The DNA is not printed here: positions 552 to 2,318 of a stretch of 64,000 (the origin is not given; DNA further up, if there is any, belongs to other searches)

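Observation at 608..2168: Orphan 488-aa unknown protein driven by a textbook extended -10 promoter flanked by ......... palindromes, inserted between rpsB and rpmE-prfA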

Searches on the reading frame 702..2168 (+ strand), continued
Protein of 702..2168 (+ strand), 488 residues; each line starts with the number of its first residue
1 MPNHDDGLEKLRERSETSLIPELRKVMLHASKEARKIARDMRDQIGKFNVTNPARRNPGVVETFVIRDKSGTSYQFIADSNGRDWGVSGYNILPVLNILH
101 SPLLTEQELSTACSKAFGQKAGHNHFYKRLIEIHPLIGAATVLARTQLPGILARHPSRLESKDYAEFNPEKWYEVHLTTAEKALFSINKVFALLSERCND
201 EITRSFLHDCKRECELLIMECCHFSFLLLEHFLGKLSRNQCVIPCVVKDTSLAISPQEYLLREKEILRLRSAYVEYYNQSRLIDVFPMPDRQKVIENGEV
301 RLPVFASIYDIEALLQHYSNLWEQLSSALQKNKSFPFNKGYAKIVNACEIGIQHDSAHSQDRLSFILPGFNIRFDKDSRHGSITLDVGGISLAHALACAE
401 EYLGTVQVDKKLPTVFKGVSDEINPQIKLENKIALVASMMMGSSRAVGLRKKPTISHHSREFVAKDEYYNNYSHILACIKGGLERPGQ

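Call 44: find_related_loci(query=A1, collection=genome_contigs, flank=6000)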
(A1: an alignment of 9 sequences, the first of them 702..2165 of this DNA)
Query A1 (488 aa) in genome_contigs; peptide patterns used: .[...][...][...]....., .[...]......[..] (x = any residue, [..] = any of these).
47 stretches matched a pattern, but none encodes a relative of the query by tblastn (E <= 1e-3).

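Call 47: list_cluster_members(proteins=[P0001, P0004, P0005, P0008, P0009])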
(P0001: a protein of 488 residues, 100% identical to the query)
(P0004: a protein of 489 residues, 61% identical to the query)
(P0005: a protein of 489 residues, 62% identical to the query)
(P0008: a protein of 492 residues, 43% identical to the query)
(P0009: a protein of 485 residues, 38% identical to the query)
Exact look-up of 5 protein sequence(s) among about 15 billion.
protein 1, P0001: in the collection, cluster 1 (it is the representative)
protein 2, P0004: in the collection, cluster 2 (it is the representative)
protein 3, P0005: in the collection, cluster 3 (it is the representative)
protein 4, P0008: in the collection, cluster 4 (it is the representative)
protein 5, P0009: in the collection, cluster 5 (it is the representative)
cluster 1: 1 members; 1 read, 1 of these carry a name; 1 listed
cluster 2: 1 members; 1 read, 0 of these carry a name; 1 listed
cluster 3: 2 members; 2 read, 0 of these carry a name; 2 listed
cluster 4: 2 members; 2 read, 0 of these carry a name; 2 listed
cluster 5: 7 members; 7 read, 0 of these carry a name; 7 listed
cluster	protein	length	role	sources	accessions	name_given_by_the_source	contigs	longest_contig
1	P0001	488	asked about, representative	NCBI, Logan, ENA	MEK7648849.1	MAG: hypothetical protein AAB400_02945 [Patescibacteria group bacterium]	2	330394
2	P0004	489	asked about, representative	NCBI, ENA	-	-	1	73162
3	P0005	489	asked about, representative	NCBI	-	-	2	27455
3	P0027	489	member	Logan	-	-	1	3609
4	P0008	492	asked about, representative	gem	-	-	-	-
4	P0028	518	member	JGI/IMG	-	-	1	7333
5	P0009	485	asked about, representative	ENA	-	-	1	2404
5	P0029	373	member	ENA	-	-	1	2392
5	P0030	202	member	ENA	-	-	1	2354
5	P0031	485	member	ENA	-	-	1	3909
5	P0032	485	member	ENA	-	-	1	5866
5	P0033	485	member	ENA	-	-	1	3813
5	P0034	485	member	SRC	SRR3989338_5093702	-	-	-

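Call 50: search_protein_families(library=phrogs, proteins=[window:702-2165:+, L001:2707-4347:+, L001:4359-5996:+], max_evalue=0.1)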
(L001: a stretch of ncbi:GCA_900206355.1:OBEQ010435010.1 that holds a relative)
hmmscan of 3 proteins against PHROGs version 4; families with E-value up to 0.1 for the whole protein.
window:702-2165:+ (488 aa): 2 families
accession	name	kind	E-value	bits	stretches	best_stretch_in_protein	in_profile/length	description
phrog_2570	-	unknown function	0.034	15.2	1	9-43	6-40/65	-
phrog_29455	-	unknown function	0.04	15.2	0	62-90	2-29/136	-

L001:2707-4347:+ (547 aa): 0 families

L001:4359-5996:+ (546 aa): 0 families

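Call 51: search_protein_families(library=padloc, proteins=[window:702-2165:+, L001:2707-4347:+, L001:4359-5996:+], max_evalue=0.1)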
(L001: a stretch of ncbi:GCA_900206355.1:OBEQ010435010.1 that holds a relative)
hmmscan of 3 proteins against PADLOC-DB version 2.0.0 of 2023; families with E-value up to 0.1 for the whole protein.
window:702-2165:+ (488 aa): 0 families

L001:2707-4347:+ (547 aa): 0 families

L001:4359-5996:+ (546 aa): 0 families

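Call 53: predict_structure(alignment_id=A2)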
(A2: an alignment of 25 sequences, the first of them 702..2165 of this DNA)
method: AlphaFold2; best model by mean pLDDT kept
length: 488 residues; sequences in the alignment: 25
mean_pLDDT: 89.3   pTM: 0.91
mean pLDDT of the five models: 89.3, 88.3, 88.1, 87.5, 87.3
residues with pLDDT >= 90: 316; 70-90: 148; 50-70: 17; < 50: 7
segments of 3 or more residues with pLDDT < 50: 1-3, 420-423
pLDDT, mean of each block of 10 residues (from residue 1): 64 88 92 94 93 90 92 93 89 92 77 83 92 95 90 82 81 96 97 95 98 98 96 88 89 92 93 81 84 92 94 96 94 91 89 74 92 92 92 89 87 77 67 94 94 91 96 96 85
secondary structure, 60 per line:
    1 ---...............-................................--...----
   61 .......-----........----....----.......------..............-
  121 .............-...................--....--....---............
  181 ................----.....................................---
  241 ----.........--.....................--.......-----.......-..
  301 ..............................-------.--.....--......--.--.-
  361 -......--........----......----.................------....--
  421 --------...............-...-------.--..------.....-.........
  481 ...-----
elements in order: H4-18 H20-51 E61-67 E73-80 E85-88 H93-99 H106-119 H121-133 H135-153 H156-159 H162-165 H169-196 H201-237 E245-253 H256-276 H279-285 H291-297 E299-307 H308-330 E341-345 E348-353 E362-367 E370-377 E382-387 H392-408 H415-418 H429-443 H466-470 H472-483

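Call 66: find_related_loci(query=A1, collection=viral_contigs, flank=6000)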
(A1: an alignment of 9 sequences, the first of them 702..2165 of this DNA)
Query A1 (488 aa) in viral_contigs; peptide patterns used: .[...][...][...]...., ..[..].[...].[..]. (x = any residue, [..] = any of these).
31 stretches matched a pattern, but none encodes a relative of the query by tblastn (E <= 1e-3).

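Call 67: find_related_loci(query=A1, collection=metagenome_contigs, flank=6000)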
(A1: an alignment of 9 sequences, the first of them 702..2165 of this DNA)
Query A1 (488 aa) in metagenome_contigs; peptide patterns used: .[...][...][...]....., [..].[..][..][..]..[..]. (x = any residue, [..] = any of these).
212 stretches matched a pattern; 3 encode a relative of the query (tblastn E <= 1e-3); 2 distinct loci.
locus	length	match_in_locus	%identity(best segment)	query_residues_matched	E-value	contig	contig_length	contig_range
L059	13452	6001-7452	61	3-486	0e+0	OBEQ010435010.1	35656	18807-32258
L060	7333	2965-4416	43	3-485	5e-138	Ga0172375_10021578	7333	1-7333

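Call 70: fold_search(model_id=the predicted structure, library=viral)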
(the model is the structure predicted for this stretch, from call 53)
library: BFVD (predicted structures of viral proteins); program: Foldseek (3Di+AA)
matches with E <= 10: 169; with E <= 0.001: 0
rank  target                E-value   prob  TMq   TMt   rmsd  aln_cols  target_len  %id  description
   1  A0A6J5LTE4            5.2e-01  0.13  0.06  0.05  22.5       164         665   16  Uncharacterized protein [uncultured Caudovirales phage]
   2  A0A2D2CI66            7.4e-01  0.20  0.14  0.26  12.9       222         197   10  Uncharacterized protein [Lettuce chlorosis virus]
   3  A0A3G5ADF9            7.7e-01  0.07  0.10  0.09  22.0       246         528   10  Serpin [Satyrvirus sp.]
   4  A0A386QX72            1.3e+00  0.10  0.11  0.20  15.6       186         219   12  p26 [Lettuce chlorosis virus]
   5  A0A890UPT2            1.3e+00  0.04  0.09  0.07  21.8       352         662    8  Minor tail protein [Gordonia phage RoyalG]
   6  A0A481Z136            1.3e+00  0.03  0.10  0.06  25.2       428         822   10  Uncharacterized protein [Mimivirus LCMiAC01]
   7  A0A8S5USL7            1.5e+00  0.08  0.07  0.12  17.2       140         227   10  Uncharacterized protein [Myoviridae sp. ctijX18]
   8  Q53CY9                1.6e+00  0.15  0.06  0.34  14.8        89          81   20  JM81 [macacine gammaherpesvirus 11]
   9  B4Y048                1.6e+00  0.02  0.09  0.07  27.8       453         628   10  VP4 [Banna virus]
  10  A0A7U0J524            1.9e+00  0.06  0.07  0.11  17.3       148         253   15  (no name in the UniProt tables at hand)
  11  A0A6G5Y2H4            2.0e+00  0.07  0.07  0.12  12.2       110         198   11  (no name in the UniProt tables at hand)
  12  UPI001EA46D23         2.0e+00  0.03  0.10  0.09  20.9       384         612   12  (no name look-up for this kind of identifier)
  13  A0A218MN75            2.0e+00  0.02  0.11  0.07  26.5       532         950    9  Uncharacterized protein [uncultured virus]
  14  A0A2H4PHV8            2.2e+00  0.14  0.08  0.24  11.0        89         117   15  (no name in the UniProt tables at hand)
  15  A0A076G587            2.4e+00  0.16  0.07  0.35  14.9        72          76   18  Uncharacterized protein [Vibrio phage ICP2_2011_A]
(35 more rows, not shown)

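Call 77: find_encoding_contigs(protein=P0010, flank=6000, max_places=2)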
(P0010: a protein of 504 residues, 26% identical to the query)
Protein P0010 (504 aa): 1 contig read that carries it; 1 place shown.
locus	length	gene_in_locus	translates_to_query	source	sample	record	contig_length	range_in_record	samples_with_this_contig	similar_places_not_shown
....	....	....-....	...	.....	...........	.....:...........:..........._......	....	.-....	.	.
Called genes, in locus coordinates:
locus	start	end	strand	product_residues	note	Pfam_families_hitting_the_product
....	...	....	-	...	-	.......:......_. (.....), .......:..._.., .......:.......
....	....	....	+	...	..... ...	?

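Call 78: find_encoding_contigs(protein=P0013, flank=6000, max_places=2)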
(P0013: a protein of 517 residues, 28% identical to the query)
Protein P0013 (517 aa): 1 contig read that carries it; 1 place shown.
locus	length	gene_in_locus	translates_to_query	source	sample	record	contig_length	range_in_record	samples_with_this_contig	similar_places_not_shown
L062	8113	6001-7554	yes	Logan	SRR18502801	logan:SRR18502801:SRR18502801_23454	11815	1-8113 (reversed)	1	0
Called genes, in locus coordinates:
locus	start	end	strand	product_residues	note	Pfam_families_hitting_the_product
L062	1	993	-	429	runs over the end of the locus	-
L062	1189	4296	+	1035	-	-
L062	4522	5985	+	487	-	PF00232:Glyco_hydro_1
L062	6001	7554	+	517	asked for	-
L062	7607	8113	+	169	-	?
